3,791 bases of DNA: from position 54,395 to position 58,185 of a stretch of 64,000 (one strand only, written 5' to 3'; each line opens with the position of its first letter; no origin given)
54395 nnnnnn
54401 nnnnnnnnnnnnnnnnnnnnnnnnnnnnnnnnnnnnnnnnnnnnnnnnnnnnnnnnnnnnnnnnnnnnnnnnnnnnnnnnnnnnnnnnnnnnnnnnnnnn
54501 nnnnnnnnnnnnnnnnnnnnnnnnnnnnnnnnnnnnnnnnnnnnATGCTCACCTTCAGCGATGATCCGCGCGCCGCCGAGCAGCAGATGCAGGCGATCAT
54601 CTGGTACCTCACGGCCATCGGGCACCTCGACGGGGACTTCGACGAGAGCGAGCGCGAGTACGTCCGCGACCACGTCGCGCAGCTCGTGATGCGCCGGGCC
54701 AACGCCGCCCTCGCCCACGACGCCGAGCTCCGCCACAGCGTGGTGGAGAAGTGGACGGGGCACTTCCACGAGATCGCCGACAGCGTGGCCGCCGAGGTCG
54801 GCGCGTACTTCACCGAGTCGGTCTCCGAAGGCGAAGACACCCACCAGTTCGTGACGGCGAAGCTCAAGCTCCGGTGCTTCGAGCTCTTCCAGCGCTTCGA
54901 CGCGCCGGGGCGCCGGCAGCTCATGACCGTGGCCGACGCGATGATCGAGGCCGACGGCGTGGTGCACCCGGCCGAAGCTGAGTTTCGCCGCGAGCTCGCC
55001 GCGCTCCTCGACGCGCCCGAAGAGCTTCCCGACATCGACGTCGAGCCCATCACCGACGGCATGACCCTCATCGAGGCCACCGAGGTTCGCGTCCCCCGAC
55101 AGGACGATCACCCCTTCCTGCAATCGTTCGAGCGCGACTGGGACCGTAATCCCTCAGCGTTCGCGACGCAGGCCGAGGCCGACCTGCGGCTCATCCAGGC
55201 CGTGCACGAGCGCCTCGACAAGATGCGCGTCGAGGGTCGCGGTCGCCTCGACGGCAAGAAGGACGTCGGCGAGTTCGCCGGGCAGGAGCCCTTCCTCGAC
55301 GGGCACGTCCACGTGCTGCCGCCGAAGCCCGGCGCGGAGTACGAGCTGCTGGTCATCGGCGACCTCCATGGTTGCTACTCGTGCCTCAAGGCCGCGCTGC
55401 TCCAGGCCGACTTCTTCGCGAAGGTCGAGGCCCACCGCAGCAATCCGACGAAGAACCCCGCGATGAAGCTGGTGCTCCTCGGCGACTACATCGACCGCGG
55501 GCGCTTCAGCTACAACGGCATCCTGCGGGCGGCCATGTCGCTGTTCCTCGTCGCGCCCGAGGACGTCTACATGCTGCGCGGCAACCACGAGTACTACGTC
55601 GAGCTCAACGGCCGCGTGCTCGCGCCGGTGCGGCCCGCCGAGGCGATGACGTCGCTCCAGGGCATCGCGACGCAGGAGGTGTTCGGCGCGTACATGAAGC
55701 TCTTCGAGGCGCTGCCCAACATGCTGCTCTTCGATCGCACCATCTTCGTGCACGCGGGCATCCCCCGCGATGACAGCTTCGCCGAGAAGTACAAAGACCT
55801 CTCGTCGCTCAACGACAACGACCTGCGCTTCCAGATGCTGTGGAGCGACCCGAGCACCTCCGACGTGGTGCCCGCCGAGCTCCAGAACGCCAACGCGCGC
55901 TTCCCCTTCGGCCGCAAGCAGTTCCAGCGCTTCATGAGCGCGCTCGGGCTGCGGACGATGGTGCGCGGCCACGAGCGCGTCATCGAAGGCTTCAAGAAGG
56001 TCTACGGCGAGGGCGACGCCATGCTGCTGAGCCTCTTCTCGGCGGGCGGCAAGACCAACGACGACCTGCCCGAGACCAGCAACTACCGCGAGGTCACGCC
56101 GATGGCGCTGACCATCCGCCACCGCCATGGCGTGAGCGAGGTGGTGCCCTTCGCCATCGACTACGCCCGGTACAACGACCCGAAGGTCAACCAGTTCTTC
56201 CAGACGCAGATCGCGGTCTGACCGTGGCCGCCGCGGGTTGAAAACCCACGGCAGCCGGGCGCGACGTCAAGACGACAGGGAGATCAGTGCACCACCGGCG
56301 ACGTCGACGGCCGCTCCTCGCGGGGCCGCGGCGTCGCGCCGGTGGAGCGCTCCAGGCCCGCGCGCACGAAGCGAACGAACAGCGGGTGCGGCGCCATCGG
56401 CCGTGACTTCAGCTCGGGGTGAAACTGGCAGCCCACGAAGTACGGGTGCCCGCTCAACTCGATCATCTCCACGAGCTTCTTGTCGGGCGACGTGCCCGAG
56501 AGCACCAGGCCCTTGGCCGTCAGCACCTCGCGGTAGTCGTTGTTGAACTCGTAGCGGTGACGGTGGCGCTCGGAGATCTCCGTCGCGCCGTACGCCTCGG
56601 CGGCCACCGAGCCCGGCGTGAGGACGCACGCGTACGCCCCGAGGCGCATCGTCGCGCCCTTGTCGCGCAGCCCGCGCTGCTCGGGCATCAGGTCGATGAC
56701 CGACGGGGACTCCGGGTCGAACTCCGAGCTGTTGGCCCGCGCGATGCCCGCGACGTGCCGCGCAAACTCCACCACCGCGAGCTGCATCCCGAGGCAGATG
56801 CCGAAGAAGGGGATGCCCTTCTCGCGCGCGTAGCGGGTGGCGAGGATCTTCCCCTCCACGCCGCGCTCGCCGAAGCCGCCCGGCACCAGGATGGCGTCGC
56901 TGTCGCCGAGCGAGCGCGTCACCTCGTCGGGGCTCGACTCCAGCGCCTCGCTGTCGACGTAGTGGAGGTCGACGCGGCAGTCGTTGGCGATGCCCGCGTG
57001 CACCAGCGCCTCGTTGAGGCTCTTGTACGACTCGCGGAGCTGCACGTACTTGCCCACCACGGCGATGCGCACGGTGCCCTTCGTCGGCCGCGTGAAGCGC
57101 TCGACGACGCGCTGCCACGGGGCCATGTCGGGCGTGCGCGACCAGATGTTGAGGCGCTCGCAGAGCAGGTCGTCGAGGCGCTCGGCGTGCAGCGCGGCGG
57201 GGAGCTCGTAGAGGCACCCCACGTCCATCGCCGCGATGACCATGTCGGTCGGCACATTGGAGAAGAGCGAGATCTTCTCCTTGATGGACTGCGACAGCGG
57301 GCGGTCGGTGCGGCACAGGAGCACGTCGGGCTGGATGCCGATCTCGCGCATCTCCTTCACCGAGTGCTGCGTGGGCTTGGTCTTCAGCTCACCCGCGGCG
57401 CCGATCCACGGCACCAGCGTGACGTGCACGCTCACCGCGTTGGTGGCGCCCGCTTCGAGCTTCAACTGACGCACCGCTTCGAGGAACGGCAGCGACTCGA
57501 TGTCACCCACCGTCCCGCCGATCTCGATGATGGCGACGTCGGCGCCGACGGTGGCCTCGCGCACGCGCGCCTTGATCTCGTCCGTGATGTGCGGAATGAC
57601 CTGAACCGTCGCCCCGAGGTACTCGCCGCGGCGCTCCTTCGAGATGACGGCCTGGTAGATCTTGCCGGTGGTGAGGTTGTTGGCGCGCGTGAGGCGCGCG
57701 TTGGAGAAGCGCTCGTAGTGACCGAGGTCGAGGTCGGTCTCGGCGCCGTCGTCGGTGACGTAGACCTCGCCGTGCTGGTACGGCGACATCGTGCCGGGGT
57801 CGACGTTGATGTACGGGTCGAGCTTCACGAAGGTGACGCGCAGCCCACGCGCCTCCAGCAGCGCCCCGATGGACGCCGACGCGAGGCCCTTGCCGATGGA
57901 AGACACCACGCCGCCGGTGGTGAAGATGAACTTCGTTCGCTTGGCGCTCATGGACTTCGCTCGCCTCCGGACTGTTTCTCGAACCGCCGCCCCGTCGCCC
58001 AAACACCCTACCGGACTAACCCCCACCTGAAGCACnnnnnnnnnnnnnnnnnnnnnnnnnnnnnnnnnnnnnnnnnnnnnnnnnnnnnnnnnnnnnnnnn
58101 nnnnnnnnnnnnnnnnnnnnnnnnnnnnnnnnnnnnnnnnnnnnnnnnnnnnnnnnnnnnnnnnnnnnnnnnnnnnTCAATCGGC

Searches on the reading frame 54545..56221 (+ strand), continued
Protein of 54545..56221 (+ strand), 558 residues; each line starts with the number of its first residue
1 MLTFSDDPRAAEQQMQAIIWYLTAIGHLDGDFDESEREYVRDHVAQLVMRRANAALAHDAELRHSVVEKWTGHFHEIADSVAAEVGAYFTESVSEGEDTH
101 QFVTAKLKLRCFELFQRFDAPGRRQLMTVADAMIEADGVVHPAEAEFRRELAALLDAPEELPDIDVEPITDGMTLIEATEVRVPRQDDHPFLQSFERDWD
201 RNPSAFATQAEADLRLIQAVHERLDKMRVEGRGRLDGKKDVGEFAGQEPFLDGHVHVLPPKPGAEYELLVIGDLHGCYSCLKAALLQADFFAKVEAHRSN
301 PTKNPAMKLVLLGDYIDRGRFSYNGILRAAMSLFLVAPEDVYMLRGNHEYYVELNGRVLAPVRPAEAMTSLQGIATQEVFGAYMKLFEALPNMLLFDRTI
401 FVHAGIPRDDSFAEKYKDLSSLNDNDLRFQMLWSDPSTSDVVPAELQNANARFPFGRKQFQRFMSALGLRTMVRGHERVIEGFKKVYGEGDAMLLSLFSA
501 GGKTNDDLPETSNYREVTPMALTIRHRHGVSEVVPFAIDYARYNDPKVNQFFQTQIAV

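Call 44: search_protein_families(library=pfam, proteins=[L008:698-3088:+, L016:7319-8731:+, L016:13005-14822:+, L016:16176-17435:+, L016:3979-6300:+, L031:11683-13125:+, L031:9381-10007:-, L001:18153-19553:-], max_evalue=0.001)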
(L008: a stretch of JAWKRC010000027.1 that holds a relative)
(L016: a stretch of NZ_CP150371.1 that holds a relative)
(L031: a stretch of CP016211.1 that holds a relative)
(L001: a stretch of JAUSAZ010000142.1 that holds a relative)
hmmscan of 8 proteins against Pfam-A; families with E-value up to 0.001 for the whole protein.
L008:698-3088:+ (796 aa): 4 families
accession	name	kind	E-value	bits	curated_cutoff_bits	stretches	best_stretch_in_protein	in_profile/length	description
PF00009.33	GTP_EFTU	-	1e-41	143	26.5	1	261-451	2-176/188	Elongation factor Tu GTP binding domain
PF22594.2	GTP-eEF1A_C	-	1.2e-24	87.1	27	1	573-671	1-100/101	GTP-eEF1A C-terminal domain-like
PF01926.29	MMR_HSR1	-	5.1e-06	27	21.9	0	323-387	24-94/113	50S ribosome-binding GTPase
PF03144.31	GTP_EFTU_D2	-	3.4e-05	24.6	30.3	1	502-562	6-73/73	Elongation factor Tu domain 2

L016:7319-8731:+ (470 aa): 2 families
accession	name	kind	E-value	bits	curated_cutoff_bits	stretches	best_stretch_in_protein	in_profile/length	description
PF07394.17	DUF1501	-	5.6e-20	72.3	27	1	117-455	41-367/390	Protein of unknown function (DUF1501)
PF07586.16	HXXSHH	-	0.00031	20.9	30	1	108-191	14-105/307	Protein of unknown function (DUF1552)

L016:13005-14822:+ (605 aa): 5 families
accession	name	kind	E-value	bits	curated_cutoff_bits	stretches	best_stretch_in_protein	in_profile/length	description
PF07631.16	PSD4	-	1.2e-44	152.3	23.3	1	259-387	1-128/128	Protein of unknown function (DUF1592)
PF07627.16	PSCyt3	-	1.7e-33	115.3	27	1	405-502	1-97/98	Protein of unknown function (DUF1588)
PF07626.16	PSD3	-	8.6e-22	77.8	23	1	99-161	2-64/65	Protein of unknown function (DUF1587)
PF07637.16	PSD5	-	1.1e-20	74.1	34.2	1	182-246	1-62/62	Protein of unknown function (DUF1595)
PF07624.16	PSD2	-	8.7e-17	61.1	25.8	1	522-591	4-74/74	Protein of unknown function (DUF1585)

L016:16176-17435:+ (419 aa): 1 family
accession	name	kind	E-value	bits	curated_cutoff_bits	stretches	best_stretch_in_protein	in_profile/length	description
PF00248.27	Aldo_ket_red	-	1.6e-33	116.5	24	1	133-326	2-195/291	Aldo/keto reductase family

L016:3979-6300:+ (773 aa): 3 families
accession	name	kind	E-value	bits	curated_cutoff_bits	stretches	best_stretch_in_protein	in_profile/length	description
PF07624.16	PSD2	-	1.8e-11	44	25.8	1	689-754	7-73/74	Protein of unknown function (DUF1585)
PF07583.16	PSCyt2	-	3.5e-06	27.5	29.8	1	157-221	17-83/209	Protein of unknown function (DUF1549)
PF07631.16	PSD4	-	3.8e-05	24.6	23.3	1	470-506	90-126/128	Protein of unknown function (DUF1592)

L031:11683-13125:+ (480 aa): 3 families
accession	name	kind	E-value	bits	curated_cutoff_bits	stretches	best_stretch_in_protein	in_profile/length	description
PF13458.12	Peripla_BP_6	-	2.1e-63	215.5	31.7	1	128-466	2-341/343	Periplasmic binding protein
PF01094.35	ANF_receptor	-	1.7e-22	80.4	25.4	1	148-465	3-351/353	Receptor family ligand binding region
PF13433.12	Peripla_BP_5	-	2.8e-22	79.7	27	1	128-465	1-337/363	Periplasmic binding protein domain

L031:9381-10007:- (208 aa): 2 families
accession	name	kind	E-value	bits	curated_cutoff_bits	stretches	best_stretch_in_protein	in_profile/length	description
PF00578.27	AhpC-TSA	-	4.2e-27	95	26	1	50-166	1-117/124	AhpC/TSA family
PF08534.16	Redoxin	-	6.6e-16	58.9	26.6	1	49-155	1-110/148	Redoxin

L001:18153-19553:- (466 aa): 8 families
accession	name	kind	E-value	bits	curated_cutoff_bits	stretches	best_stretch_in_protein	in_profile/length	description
PF00158.32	Sigma54_activat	-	7.7e-69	231.1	20.2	1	148-313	2-167/168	Sigma-54 interaction domain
PF14532.12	Sigma54_activ_2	-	1.5e-22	80.7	25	1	148-318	1-138/138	Sigma-54 interaction domain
PF16697.10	Yop-YscD_cpl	-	1.2e-15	57.9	33.2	1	40-128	1-91/94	Inner membrane component of T3SS, cytoplasmic domain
PF25601.1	AAA_lid_14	-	9.2e-14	51.5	27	1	319-387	1-68/87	AAA+ ATPase lid domain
PF00498.31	FHA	-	5.6e-10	40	20.7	1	59-121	2-67/67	FHA domain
PF07728.20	AAA_5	-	3.6e-06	27.5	22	1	170-291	1-125/139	AAA domain (dynein-related subfamily)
PF07724.20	AAA_2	-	6.1e-05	23.6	27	1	171-298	6-134/166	AAA domain (Cdc48 subfamily)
PF02954.25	HTH_8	-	0.0004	20.5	22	0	420-456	4-40/42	Bacterial regulatory protein, Fis family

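Call 52: search_protein_families(library=padloc, proteins=[window:54545-56221:+], max_evalue=0.01)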
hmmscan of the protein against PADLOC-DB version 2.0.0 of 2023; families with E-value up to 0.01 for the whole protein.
window:54545-56221:+ (558 aa): 0 families

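Call 55: find_encoding_contigs(protein=P0001, flank=10000, max_places=2)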
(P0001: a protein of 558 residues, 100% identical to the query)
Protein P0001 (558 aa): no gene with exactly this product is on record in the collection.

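Call 73: find_related_loci(query=window:54545-56221:+, collection=metagenome_contigs, flank=4000)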
Query window:54545-56221:+ (558 aa) in metagenome_contigs; peptide patterns used: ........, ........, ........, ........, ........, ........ (x = any residue, [..] = any of these).
233 stretches matched a pattern; 148 encode a relative of the query (tblastn E <= 1e-3); the best 80 are kept; 80 distinct loci.
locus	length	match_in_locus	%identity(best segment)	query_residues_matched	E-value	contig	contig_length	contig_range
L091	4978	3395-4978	96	1-528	0e+0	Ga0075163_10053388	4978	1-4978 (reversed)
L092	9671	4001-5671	88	1-557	0e+0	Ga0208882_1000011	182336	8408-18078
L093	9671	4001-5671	88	1-557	0e+0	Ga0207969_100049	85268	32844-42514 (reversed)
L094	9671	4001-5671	87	1-557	0e+0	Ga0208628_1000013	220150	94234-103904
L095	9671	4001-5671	89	1-557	0e+0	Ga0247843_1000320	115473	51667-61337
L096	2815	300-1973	64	1-558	0e+0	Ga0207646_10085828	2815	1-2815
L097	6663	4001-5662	62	1-557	0e+0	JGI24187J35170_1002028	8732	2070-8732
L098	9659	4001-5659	61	1-556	0e+0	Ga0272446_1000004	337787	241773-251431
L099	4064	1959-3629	62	1-553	0e+0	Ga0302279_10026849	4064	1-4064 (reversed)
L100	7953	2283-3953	60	1-557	0e+0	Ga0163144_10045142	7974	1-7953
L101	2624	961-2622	60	1-554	0e+0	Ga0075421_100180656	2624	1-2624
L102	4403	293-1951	60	1-553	0e+0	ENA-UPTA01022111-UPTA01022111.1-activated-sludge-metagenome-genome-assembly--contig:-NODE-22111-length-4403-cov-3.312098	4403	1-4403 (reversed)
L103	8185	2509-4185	59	1-557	0e+0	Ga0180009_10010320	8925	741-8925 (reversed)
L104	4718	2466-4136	58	1-557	0e+0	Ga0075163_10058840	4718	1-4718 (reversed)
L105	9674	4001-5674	59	1-556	0e+0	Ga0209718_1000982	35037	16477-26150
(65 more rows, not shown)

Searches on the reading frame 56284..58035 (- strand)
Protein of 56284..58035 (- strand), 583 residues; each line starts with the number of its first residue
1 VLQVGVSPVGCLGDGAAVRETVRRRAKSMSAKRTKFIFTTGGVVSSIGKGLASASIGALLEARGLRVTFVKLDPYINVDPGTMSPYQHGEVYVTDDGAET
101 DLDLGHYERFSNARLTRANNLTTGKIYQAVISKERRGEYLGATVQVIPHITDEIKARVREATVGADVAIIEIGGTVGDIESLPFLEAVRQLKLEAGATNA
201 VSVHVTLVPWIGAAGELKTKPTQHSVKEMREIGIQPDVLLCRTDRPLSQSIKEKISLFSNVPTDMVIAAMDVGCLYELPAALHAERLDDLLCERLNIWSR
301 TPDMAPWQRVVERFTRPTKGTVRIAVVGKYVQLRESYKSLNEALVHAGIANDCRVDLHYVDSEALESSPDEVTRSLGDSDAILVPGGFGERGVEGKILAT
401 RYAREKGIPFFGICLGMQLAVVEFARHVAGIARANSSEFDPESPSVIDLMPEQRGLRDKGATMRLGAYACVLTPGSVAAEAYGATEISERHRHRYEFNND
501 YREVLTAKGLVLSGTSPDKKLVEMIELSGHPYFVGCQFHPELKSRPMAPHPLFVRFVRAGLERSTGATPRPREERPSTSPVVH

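Call 3: search_protein_families(library=pfam, proteins=[window:56284-58035:-], max_evalue=0.01)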
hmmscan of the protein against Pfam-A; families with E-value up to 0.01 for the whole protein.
window:56284-58035:- (583 aa): 4 families
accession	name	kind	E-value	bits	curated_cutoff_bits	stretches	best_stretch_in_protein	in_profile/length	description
PF06418.20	CTP_synth_N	-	1.4e-124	415.2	26.1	1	35-297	1-265/265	CTP synthase N-terminus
PF00117.34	GATase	-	6.1e-39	134.1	22.8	1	335-558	4-189/190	Glutamine amidotransferase class-I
PF07722.19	Peptidase_C26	-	2.3e-08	34.5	20.5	1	400-541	98-219/219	Peptidase C26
PF01656.29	CbiA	-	0.0041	17.5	25.4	1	45-130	8-54/125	CobQ/CobB/MinD/ParA nucleotide binding domain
